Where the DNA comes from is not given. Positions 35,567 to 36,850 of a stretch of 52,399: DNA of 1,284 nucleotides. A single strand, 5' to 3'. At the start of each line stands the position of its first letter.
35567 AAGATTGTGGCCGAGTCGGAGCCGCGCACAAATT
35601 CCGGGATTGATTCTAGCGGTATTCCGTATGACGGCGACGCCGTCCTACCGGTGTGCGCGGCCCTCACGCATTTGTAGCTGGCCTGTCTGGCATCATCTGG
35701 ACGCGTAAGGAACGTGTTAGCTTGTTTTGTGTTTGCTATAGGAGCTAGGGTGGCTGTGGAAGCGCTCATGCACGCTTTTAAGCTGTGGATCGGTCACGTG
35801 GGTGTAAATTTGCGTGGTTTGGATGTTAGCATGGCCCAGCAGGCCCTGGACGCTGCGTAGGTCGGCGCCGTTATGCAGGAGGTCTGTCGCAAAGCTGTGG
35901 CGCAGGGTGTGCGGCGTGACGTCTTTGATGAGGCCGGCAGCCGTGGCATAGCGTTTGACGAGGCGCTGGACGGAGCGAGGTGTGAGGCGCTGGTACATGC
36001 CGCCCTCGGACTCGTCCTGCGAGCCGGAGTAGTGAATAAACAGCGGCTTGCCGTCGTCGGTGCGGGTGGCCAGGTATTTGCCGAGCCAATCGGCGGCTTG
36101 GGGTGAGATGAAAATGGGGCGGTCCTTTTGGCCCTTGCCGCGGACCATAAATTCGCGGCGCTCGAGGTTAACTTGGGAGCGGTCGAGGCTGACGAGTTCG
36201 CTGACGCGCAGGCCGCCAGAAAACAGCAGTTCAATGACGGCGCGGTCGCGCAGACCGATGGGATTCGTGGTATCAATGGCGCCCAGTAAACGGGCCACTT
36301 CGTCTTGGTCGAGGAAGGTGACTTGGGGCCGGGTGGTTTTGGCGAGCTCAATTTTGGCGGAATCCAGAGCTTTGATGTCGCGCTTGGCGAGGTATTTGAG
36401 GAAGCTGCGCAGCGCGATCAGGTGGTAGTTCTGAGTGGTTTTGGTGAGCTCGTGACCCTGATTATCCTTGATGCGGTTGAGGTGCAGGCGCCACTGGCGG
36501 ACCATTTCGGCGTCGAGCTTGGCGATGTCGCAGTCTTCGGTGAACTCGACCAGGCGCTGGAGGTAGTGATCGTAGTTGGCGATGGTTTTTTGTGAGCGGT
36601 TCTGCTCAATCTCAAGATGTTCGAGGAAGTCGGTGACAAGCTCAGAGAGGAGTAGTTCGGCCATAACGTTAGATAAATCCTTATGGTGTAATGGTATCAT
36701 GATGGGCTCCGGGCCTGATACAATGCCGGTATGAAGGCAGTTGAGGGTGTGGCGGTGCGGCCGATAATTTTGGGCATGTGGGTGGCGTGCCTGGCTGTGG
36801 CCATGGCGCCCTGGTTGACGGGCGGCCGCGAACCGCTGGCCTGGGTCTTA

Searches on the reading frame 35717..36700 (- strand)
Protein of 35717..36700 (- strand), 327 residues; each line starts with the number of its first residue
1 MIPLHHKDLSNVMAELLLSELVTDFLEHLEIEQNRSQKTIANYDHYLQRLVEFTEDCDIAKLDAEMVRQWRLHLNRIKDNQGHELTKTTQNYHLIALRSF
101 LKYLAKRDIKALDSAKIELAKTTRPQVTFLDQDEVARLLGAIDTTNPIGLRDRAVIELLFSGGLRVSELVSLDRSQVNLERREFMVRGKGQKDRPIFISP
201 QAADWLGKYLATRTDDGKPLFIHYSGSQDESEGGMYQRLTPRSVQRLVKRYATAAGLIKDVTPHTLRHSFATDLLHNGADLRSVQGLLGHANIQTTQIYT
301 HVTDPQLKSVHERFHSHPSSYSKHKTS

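Call 13: search_protein_families(library=pfam, proteins=[window:35717-36700:-])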
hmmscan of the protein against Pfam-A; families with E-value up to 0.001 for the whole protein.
window:35717-36700:- (327 aa): 4 families
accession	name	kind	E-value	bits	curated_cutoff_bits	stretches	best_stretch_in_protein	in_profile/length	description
PF00589.27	Phage_integrase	-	4.6e-44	150.7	27.1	1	129-304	2-170/172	Phage integrase family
PF02899.23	Phage_int_SAM_1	-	1.7e-13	51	22.3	1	23-107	2-82/83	Phage integrase, N-terminal SAM-like domain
PF13102.12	Phage_int_SAM_5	-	7.6e-08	33.1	22.3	1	30-112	11-90/98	Phage integrase SAM-like domain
PF13495.12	Phage_int_SAM_4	-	4e-07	30.8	27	1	22-110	2-84/85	Phage integrase, N-terminal SAM-like domain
